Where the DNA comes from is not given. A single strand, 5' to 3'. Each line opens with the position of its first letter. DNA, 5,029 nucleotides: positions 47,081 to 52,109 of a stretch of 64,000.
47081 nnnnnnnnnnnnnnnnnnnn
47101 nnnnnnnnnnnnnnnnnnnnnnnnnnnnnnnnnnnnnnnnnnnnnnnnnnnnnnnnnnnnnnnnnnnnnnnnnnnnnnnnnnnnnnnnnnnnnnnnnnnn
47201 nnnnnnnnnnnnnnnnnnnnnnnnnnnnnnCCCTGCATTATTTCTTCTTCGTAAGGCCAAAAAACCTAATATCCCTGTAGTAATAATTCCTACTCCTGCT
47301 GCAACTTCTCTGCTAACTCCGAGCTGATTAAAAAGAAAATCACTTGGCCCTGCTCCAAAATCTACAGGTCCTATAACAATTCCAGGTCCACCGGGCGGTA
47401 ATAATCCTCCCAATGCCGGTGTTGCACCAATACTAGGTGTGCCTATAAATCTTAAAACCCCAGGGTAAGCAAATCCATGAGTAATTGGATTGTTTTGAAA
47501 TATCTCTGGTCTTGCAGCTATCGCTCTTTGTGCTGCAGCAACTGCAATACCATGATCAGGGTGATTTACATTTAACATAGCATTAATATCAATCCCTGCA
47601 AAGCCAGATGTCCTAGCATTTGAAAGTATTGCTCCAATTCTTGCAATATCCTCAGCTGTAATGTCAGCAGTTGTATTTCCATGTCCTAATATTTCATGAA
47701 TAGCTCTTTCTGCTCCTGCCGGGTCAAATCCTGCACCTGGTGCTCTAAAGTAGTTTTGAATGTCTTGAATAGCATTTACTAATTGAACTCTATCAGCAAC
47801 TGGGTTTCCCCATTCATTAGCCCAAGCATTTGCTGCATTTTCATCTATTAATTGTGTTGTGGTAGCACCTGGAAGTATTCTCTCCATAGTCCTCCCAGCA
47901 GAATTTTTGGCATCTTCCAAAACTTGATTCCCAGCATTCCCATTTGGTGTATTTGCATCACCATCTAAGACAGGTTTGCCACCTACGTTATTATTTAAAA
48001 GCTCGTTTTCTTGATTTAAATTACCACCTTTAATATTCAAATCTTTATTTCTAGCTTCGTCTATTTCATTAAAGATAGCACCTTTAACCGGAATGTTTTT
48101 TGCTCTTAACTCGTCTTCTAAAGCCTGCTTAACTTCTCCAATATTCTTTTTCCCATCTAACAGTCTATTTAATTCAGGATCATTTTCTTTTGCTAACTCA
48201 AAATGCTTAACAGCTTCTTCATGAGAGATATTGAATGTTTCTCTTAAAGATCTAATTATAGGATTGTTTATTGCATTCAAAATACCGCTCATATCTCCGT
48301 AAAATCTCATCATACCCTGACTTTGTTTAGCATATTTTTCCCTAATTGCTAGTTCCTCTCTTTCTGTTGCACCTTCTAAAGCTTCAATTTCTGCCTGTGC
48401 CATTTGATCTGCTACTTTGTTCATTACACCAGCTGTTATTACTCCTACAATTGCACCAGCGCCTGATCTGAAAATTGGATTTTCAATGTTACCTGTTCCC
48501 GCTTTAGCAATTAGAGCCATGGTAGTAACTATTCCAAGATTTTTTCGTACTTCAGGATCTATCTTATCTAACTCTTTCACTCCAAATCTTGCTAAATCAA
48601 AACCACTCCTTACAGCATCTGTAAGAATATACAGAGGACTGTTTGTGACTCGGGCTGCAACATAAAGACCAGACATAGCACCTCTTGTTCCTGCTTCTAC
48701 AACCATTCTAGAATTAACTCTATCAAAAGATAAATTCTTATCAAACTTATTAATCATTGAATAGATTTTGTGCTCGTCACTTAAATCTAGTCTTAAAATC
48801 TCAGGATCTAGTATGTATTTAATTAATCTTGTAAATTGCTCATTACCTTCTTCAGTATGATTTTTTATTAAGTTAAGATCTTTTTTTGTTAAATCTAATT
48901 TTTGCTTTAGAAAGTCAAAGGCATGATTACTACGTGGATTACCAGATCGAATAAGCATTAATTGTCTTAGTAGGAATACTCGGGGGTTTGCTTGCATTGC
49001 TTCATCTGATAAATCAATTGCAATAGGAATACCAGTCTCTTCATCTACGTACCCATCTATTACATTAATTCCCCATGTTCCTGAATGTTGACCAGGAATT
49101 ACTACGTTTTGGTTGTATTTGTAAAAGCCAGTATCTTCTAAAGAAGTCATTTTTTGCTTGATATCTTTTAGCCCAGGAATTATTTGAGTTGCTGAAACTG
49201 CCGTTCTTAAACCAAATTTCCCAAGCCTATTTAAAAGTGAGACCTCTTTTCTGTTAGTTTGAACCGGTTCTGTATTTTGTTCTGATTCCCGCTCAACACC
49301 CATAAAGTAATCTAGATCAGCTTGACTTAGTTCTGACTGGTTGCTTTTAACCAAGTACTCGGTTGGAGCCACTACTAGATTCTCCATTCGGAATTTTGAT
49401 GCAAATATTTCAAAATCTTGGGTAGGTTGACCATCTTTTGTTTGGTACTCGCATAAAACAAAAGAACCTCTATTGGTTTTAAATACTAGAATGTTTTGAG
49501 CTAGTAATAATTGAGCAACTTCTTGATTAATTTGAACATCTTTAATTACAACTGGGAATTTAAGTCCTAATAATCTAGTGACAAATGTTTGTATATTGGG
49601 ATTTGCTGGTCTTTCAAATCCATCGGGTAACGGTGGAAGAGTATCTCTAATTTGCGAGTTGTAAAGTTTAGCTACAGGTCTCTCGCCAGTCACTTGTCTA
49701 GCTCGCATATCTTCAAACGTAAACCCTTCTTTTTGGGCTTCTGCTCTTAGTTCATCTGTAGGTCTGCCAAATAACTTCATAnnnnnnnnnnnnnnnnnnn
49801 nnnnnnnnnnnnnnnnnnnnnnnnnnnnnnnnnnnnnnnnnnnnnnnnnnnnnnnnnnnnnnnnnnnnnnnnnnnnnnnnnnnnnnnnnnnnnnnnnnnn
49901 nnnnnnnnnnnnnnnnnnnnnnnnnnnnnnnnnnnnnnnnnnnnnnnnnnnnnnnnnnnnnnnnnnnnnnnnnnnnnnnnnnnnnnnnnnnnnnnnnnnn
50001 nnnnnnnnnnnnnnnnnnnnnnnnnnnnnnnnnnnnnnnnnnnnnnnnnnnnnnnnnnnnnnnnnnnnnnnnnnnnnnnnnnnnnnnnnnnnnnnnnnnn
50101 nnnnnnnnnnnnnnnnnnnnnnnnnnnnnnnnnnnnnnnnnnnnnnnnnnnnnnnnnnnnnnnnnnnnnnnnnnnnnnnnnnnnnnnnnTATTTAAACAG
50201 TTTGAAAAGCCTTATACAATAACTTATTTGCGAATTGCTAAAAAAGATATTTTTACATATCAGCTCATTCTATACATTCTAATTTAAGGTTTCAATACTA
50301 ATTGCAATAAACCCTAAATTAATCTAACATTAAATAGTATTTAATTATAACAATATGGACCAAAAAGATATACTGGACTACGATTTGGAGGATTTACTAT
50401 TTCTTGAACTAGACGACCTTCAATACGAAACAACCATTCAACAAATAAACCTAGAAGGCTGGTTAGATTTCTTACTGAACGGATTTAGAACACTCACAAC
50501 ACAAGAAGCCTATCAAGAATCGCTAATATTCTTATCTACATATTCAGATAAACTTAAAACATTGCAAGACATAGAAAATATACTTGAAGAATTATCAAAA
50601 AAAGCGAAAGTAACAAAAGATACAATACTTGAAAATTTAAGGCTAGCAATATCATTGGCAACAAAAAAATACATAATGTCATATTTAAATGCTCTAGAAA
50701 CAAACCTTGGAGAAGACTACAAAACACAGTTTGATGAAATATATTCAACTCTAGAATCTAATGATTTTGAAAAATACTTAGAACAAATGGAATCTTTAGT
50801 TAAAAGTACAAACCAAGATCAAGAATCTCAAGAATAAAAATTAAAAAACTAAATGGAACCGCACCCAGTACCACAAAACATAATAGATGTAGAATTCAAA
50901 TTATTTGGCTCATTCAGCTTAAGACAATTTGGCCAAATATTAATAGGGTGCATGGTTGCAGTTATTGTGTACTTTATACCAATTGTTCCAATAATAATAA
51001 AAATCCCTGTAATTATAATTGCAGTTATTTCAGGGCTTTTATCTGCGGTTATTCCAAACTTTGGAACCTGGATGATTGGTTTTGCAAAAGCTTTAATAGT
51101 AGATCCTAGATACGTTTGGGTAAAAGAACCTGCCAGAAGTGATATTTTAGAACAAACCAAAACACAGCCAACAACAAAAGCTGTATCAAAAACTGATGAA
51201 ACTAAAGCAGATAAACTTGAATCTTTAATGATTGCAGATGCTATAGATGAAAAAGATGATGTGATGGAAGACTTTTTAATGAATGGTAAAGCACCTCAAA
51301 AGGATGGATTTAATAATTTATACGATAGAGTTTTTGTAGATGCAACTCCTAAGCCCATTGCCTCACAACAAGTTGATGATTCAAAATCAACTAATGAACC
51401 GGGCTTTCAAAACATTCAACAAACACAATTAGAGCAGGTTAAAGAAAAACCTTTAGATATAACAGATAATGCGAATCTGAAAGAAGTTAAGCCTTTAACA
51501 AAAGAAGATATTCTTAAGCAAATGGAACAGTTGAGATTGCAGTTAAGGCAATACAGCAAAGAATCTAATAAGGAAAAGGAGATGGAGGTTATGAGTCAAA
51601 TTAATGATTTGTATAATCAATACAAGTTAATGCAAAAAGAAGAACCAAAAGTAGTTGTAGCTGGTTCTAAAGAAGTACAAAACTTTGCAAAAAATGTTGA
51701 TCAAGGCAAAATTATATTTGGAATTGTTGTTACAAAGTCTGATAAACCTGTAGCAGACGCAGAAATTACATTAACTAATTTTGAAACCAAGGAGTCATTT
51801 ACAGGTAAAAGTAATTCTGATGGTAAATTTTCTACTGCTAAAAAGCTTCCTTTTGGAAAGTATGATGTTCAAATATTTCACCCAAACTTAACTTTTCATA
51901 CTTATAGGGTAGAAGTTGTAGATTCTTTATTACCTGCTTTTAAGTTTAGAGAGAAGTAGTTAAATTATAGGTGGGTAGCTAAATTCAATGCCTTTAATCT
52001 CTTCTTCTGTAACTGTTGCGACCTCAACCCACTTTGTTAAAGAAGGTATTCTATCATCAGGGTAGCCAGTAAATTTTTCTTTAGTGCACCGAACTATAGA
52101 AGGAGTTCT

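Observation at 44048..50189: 1910-aa low-complexity/coiled-coil giant protein coupled to a small upstream ORF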

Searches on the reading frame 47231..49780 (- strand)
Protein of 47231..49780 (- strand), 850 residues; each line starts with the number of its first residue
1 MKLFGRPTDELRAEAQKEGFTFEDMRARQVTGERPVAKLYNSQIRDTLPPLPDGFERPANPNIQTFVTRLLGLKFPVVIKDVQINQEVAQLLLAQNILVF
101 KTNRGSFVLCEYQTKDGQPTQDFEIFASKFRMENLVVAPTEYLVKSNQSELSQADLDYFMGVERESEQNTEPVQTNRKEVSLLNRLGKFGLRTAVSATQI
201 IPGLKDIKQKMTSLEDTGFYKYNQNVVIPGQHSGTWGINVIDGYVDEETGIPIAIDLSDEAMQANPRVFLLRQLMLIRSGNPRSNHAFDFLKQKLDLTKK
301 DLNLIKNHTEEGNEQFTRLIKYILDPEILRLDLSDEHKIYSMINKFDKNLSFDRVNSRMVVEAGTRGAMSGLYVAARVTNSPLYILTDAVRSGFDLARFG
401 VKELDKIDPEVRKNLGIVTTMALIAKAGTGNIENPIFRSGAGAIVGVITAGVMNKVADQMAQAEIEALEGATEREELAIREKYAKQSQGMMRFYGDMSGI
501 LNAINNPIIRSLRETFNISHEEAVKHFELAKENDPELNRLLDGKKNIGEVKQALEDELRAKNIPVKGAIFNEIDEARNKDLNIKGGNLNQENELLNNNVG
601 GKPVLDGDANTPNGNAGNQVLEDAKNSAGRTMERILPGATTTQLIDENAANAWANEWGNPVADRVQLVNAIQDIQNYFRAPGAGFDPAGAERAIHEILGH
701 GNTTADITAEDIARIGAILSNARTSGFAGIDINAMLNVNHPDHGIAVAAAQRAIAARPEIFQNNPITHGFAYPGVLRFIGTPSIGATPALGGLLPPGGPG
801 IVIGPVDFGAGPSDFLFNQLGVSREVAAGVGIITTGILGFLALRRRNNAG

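Call 23: search_protein_representatives(protein=window:47231-49780:-)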
Query: 850 residues. Proteins with E-value up to 0.001 (for the whole library): 2; up to 1e-10: 1; up to 1e-30: 1. The best 2 are listed.
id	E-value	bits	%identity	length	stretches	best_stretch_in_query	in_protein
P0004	2.6e-101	356.8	41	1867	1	69-640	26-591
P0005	3.1e-07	45.7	41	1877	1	183-289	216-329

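Call 26: find_encoding_contigs(protein=P0005, flank=10000, max_places=4)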
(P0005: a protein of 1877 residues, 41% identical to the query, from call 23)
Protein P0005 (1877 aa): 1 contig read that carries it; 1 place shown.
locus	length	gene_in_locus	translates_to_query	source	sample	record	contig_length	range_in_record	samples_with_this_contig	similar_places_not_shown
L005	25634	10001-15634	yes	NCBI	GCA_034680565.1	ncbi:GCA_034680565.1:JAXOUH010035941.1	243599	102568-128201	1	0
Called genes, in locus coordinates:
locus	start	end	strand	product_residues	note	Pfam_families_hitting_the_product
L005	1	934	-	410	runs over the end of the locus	PF12679:ABC2_membrane_2, PF12698:ABC2_membrane_3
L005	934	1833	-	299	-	PF02463:SMC_N (weak), PF00005:ABC_tran, PF13304:AAA_21, PF13732:DrrA1-3_C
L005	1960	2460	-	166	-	PF00076:RRM_1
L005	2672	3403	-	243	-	-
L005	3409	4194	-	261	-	PF04402:SIMPL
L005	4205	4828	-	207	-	PF10502:Peptidase_S26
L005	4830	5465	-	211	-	PF10502:Peptidase_S26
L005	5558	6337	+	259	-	-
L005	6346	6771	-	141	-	PF00892:EamA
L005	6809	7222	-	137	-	-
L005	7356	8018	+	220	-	-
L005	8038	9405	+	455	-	PF19295:SufBD_N, PF01458:SUFBD_core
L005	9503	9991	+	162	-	-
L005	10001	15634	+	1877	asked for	-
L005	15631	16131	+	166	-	-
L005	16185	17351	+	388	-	PF01207:Dus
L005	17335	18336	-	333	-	PF00149:Metallophos, PF12850:Metallophos_2 (weak)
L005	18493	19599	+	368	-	-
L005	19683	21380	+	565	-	PF00587:tRNA-synt_2b, PF04073:tRNA_edit, PF03129:HGTP_anticodon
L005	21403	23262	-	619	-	PF13522:GATase_6, PF13537:GATase_7, PF00733:Asn_synthase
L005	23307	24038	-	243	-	PF01996:F420_ligase (weak)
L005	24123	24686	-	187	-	-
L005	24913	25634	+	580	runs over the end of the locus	PF07973:tRNA_SAD, PF00587:tRNA-synt_2b, PF03129:HGTP_anticodon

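Call 53: search_protein_families(library=pfam, proteins=[L005:10001-11920:+], max_evalue=5)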
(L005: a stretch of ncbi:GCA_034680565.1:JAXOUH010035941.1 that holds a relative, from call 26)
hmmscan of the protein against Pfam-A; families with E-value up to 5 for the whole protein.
L005:10001-11920:+ (640 aa): 0 families

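Call 78: search_protein_families(library=pfam, proteins=[L005:15631-16131:+, L005:18493-19599:+], max_evalue=0.01)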
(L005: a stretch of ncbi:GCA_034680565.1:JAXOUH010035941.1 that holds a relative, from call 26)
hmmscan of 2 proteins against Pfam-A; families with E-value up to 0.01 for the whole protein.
L005:15631-16131:+ (166 aa): 0 families

L005:18493-19599:+ (368 aa): 0 families

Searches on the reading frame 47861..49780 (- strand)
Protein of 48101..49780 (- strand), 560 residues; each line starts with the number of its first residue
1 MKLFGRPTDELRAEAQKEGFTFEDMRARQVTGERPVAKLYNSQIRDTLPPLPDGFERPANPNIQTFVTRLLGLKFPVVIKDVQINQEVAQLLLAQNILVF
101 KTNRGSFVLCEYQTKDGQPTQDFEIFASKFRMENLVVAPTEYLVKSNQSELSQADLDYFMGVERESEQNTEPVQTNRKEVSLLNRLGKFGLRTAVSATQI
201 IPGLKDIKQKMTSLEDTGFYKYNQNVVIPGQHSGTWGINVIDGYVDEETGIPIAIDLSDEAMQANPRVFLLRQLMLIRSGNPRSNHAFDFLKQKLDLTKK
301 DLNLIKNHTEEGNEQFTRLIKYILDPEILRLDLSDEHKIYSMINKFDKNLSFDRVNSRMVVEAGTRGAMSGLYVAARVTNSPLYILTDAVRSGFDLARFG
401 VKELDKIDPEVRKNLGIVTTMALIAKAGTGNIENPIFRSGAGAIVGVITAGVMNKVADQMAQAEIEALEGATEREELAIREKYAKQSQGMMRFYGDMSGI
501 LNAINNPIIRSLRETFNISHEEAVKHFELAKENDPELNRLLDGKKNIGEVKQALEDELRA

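Call 51: predict_structure(alignment_id=A2)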
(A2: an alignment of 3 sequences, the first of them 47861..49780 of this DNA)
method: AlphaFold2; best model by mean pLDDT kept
length: 640 residues; sequences in the alignment: 3
mean_pLDDT: 38.0   pTM: 0.26
mean pLDDT of the five models: 38.0, 37.1, 36.5, 36.1, 35.3
residues with pLDDT >= 90: 0; 70-90: 1; 50-70: 79; < 50: 560
segments of 3 or more residues with pLDDT < 50: 1-261, 263-265, 274-282, 326-456, 489-640
pLDDT, mean of each block of 10 residues (from residue 1): 37 41 34 29 31 28 35 37 40 46 43 45 41 30 26 31 31 28 28 25 27 27 23 26 31 40 49 46 53 61 57 56 50 34 35 30 36 40 42 41 38 42 38 31 36 46 60 64 55 43 39 36 40 35 35 36 31 32 34 34 31 36 38 32
secondary structure, 60 per line:
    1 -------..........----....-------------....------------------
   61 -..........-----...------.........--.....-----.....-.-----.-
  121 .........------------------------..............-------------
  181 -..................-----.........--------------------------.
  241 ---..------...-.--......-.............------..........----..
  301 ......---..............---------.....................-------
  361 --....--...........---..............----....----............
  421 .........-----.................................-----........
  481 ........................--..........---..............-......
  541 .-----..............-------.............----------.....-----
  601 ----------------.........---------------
elements in order: H8-17 H22-25 H39-42 H62-71 E77-79 H86-94 E97-101 E107-111 H121-129 H154-167 H182-199 H205-213 E252-254 H259-264 H266-278 H285-294 H299-306 H310-323 H333-353 H363-366 H369-379 H383-396 H401-404 H409-429 H435-467 H473-504 H507-516 H520-533 H535-541 H547-560 H568-580 H591-595 H617-625

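Call 53: search_protein_families(library=pfam, proteins=[window:48101-49780:-], max_evalue=5)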
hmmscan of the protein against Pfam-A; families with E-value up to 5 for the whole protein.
window:48101-49780:- (560 aa): 2 families
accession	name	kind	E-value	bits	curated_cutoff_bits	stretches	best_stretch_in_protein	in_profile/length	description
PF00617.24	RasGEF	-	0.029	14.7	23.1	1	496-556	88-141/181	RasGEF domain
PF07308.18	DUF1456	-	0.052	14.2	27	1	505-531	1-27/68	Protein of unknown function (DUF1456)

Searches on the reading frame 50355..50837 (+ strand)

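Call 3: search_protein_families(library=pfam, proteins=[window:50355-50837:+], max_evalue=0.1)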
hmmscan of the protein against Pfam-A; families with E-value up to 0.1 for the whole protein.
window:50355-50837:+ (160 aa): 6 families
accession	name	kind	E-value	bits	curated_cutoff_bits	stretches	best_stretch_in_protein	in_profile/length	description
PF08656.15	DASH_Dad3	-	0.04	14.4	23.1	1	60-96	9-45/76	DASH complex subunit Dad3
PF05235.19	CHAD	-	0.045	14.2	25.6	1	41-151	40-133/228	CHAD domain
PF03232.19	COQ7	-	0.053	13.6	23.5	0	100-145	82-129/169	Ubiquinone biosynthesis protein COQ7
PF03980.19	Nnf1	-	0.056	14.2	23.7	0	117-159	13-52/110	Nnf1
PF08529.16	NusA_N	-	0.076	13.7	23.8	0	73-110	2-39/119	NusA N-terminal domain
PF09548.15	Spore_III_AB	-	0.077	13.5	32.5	0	61-155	21-124/170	Stage III sporulation protein AB (spore_III_AB)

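Call 5: search_protein_families(library=ncbifam, proteins=[window:50355-50837:+], max_evalue=0.1)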
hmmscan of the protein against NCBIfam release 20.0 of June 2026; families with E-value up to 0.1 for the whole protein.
window:50355-50837:+ (160 aa): 1 family
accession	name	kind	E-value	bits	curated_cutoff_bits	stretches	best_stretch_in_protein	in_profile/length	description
NF004452.0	PRK05785.1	equivalog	0.045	13.2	207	1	61-141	116-198/228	hypothetical protein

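Call 6: search_protein_families(library=phrogs, proteins=[window:50355-50837:+], max_evalue=0.1)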
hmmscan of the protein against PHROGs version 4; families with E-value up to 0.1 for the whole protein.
window:50355-50837:+ (160 aa): 1 family
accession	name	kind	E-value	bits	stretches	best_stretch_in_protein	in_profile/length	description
phrog_30004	-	unknown function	0.041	13.8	1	51-123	201-270/363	-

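Call 41: search_protein_families(library=padloc, proteins=[window:50355-50837:+], max_evalue=0.1)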
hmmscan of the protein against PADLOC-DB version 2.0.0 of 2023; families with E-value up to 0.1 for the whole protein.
window:50355-50837:+ (160 aa): 0 families

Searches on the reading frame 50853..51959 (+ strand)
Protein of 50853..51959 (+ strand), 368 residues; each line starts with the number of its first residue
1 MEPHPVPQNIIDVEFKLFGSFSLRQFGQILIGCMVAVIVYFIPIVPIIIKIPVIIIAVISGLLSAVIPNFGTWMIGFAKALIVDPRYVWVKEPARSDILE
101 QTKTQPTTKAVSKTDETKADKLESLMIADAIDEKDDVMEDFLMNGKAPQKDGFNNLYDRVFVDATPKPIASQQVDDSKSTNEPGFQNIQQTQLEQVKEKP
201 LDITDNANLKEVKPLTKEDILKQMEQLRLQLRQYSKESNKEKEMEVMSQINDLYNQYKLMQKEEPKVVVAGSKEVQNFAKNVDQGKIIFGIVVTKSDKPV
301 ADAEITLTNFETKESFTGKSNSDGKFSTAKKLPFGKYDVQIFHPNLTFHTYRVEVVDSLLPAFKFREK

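Call 3: search_protein_families(library=pfam, proteins=[window:50853-51959:+], max_evalue=0.1)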
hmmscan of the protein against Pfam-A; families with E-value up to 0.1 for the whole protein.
window:50853-51959:+ (368 aa): 4 families
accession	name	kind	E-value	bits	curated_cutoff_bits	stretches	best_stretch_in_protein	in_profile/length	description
PF13620.12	CarboxypepD_reg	-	3.5e-08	34.1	32.3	1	288-355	2-69/82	Carboxypeptidase regulatory-like domain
PF09430.16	EMC7_beta-sandw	-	1.7e-07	31.9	26.6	1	297-358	4-62/122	ER membrane protein complex subunit 7, beta-sandwich domain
PF12666.12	PrgI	-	9.4e-06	26.5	27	1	5-59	1-56/91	PrgI family protein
PF11974.14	bMG3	-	0.055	13.9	34.9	0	295-333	23-61/103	Bacterial alpha-2-macroglobulin MG3 domain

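Call 5: search_protein_families(library=ncbifam, proteins=[window:50853-51959:+], max_evalue=0.1)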
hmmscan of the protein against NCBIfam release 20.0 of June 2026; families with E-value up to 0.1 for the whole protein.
window:50853-51959:+ (368 aa): 0 families

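Call 6: search_protein_families(library=phrogs, proteins=[window:50853-51959:+], max_evalue=0.1)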
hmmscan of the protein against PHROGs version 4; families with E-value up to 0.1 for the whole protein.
window:50853-51959:+ (368 aa): 0 families

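Call 41: search_protein_families(library=padloc, proteins=[window:50853-51959:+], max_evalue=0.1)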
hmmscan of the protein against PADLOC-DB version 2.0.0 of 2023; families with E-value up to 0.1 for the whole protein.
window:50853-51959:+ (368 aa): 0 families
